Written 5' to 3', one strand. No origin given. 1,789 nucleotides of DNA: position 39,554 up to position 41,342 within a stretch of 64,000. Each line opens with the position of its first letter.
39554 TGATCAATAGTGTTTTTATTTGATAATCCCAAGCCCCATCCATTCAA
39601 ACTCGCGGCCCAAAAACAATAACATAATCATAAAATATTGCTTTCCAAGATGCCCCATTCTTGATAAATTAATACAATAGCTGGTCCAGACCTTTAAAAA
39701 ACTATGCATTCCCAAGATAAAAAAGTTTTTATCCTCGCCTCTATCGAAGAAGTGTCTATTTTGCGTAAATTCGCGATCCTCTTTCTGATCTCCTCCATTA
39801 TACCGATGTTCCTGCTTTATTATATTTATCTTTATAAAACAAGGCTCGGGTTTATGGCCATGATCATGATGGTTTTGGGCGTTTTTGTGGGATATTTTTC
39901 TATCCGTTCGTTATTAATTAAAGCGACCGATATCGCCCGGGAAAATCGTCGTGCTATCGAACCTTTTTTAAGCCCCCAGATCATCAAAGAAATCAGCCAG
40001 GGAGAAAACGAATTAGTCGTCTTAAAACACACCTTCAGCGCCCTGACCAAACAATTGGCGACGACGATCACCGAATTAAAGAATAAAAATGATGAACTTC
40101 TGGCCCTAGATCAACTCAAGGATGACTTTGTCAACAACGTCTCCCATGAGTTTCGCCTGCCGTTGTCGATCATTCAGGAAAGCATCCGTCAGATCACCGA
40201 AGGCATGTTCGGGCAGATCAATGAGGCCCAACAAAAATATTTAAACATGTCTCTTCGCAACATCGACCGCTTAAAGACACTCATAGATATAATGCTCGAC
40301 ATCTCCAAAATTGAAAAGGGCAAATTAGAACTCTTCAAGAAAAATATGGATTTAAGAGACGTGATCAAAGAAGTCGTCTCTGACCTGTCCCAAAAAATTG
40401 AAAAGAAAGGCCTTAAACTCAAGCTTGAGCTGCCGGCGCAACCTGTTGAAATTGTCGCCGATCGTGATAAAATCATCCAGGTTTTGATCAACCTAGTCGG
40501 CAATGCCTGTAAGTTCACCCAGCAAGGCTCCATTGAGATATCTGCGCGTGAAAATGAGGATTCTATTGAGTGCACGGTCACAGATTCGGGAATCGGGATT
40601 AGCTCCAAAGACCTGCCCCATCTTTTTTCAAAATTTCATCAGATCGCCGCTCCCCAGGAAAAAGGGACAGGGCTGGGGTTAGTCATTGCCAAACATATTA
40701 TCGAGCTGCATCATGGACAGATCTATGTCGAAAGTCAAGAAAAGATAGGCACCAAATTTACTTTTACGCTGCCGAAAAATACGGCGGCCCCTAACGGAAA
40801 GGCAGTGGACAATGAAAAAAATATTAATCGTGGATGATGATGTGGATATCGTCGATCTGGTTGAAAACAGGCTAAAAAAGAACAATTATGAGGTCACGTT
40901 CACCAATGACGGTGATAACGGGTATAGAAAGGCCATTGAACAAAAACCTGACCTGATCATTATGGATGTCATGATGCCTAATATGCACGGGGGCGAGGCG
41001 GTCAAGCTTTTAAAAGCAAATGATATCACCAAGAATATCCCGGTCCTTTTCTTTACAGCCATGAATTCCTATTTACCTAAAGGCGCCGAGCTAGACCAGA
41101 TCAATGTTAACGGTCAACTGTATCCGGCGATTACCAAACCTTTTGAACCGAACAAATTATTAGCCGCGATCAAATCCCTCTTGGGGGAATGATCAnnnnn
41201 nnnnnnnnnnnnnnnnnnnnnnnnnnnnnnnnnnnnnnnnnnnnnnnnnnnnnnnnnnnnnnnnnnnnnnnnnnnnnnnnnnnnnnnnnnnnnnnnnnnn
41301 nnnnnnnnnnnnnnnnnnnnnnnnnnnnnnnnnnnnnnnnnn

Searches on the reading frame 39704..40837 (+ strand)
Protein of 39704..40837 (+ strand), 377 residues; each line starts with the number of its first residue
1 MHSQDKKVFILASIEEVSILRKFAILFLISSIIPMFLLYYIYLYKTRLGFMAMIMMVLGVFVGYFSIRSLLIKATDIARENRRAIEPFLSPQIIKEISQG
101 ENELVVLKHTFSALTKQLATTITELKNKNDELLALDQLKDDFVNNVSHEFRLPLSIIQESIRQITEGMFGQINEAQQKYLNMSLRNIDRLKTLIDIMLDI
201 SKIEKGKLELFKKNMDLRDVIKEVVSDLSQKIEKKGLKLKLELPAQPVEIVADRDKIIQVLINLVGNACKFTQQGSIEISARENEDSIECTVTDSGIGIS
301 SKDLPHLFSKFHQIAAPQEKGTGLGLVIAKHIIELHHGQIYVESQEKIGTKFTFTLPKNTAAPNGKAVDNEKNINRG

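Call 3: search_protein_families(library=pfam, proteins=[window:39704-40837:+], max_evalue=0.01)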
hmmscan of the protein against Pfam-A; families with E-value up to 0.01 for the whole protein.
window:39704-40837:+ (377 aa): 4 families
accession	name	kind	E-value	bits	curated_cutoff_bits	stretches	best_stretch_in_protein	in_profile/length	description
PF02518.31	HATPase_c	-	1e-28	100.4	26.4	1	253-359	2-110/111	Histidine kinase-, DNA gyrase B-, and HSP90-like ATPase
PF00512.31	HisKA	-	4e-12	46.4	26.9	1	139-206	2-66/66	His Kinase A (phospho-acceptor) domain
PF13581.12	HATPase_c_2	-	2.6e-05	24.7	27.4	1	261-333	40-109/127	Histidine kinase-like ATPase domain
PF13589.12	HATPase_c_3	-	0.002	18.6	25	1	260-317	6-62/137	Histidine kinase-, DNA gyrase B-, and HSP90-like ATPase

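Call 4: search_protein_families(library=ncbifam, proteins=[window:39704-40837:+], max_evalue=0.01)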
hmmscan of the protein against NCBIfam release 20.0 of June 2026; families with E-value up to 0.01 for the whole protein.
window:39704-40837:+ (377 aa): 83 families (the best 25 are shown)
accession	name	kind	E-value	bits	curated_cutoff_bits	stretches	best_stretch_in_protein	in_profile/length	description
NF046044.1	PnpS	equivalog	3.1e-54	184.5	400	1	131-357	162-390/390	two-component system histidine kinase PnpS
NF038297.2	hybrid_HK_HrmK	equivalog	6.5e-53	180.3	725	1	89-366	190-465/607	hybrid histidine kinase/response regulator HrmK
TIGR02966.1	phoR_proteo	equivalog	4.7e-52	177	334.2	1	131-356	106-333/333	phosphate regulon sensor histidine kinase PhoR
TIGR02956.1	TMAO_torS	equivalog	4.9e-52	177.2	676.5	1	137-371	462-696/967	TMAO reductase system sensor histidine kinase/response regulator TorS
NF033092.0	HK_WalK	equivalog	2.7e-50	171.5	725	1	93-357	325-593/594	cell wall metabolism sensor histidine kinase WalK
NF047874.1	MASE3_PAS_HK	subfamily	3.2e-48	165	560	1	122-371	381-638/655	MASE3 domain-containing sensor histidine kinase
NF040691.1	MtrAB_MtrB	equivalog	8.6e-46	157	450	1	48-361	190-495/507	MtrAB system histidine kinase MtrB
NF008318.0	PRK11107.1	equivalog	2.3e-44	151.7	890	1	136-360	290-520/920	two-component sensor histidine kinase BarA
NF011874.0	PRK15347.1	equivalog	1.1e-41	142.9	852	1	97-363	355-619/921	two component system sensor kinase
NF006800.0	PRK09303.1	equivalog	1.7e-41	142.4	342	1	109-357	121-376/383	histidine kinase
NF008302.0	PRK11091.1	equivalog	3.2e-40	138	838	1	121-367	265-514/779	aerobic respiration two-component sensor histidine kinase ArcB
NF033091.0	HK_VanS_ACDEFG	equivalog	1e-38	133.1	400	1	94-357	29-293/293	vancomycin resistance histidine kinase VanS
NF041947.1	LuxQ_Vibrio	equivalog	4.8e-38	130.6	1200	1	136-367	469-705/843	quorum-sensing autoinducer 2 sensor kinase/phosphatase LuxQ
NF008468.0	PRK11360.1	equivalog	9.8e-38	129.9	646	1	141-360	398-610/616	two-component system sensor histidine kinase AtoS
NF012163.2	BaeS_SmeS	equivalog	2e-37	129.2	500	1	123-356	224-456/457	sensor histidine kinase efflux regulator BaeS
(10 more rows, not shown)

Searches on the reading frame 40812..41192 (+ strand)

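Call 3: search_protein_families(library=pfam, proteins=[window:40812-41192:+], max_evalue=0.01)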
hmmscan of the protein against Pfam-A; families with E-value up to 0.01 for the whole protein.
window:40812-41192:+ (126 aa): 1 family
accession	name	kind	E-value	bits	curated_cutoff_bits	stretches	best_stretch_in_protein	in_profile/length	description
PF00072.30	Response_reg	-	3.7e-22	79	30.2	1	4-121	1-111/111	Response regulator receiver domain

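Call 4: search_protein_families(library=ncbifam, proteins=[window:40812-41192:+], max_evalue=0.01)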
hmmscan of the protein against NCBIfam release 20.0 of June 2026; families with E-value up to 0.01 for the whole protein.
window:40812-41192:+ (126 aa): 94 families (the best 25 are shown)
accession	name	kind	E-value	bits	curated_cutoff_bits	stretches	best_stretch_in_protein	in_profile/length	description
TIGR02154.1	PhoB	equivalog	1.1e-21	77.2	296.2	1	2-124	3-120/226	phosphate regulon transcriptional regulator PhoB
NF007135.0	PRK09581.1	equivalog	6.7e-21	74.6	474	1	2-124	3-120/457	PleD family two-component system response regulator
NF045717.1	DVU0259_DivK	exception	2.2e-20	73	160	1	2-124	3-116/117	DVU0259 family response regulator domain-containing protein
NF053854.1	RespRegPhoBBctds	equivalog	4.6e-18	65.4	270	1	4-124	1-115/225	two-component system response regulator PhoB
NF040534.1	resp_reg_YycF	equivalog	7e-18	64.7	340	1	2-122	1-113/231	response regulator YycF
NF033120.0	vanR_FM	exception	8.6e-17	61.5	460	1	3-122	5-116/231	vancomycin resistance response regulator transcription factor, VanR-F/VanR-M family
NF045944.1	ResRegRpaBCyano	equivalog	1.1e-16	60.9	330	1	5-124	1-112/229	response regulator transcription factor RpaB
NF040689.1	MtrAB_MtrA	equivalog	2.7e-16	59.6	300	1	4-124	1-113/219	MtrAB system response regulator MtrA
NF051850.1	RespRegRprY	equivalog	1e-15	57.8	370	1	3-124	6-120/234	response regulator transcription factor RprY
NF007546.0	PRK10161.1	equivalog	1.6e-15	57.3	471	1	2-124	3-120/229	phosphate response regulator transcription factor PhoB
NF033117.2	vanR_ACDEGLN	exception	2.8e-15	56.5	350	1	4-124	1-113/226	VanR-ABDEGLN family response regulator transcription factor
NF041209.1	resp_regPieR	equivalog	3e-15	56.5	450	1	3-122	2-113/231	two component system response regulator PieR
NF012227.0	AdeR_RR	equivalog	3.6e-15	56.1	340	1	2-124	12-126/239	efflux system response regulator transcription factor AdeR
NF008296.0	PRK11083.1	equivalog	4.7e-15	55.6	273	1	2-124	4-118/228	two-component system response regulator CreB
NF007005.1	PRK09468.1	equivalog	5.6e-15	55.4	331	1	2-124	4-119/237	osmolarity response regulator transcription factor OmpR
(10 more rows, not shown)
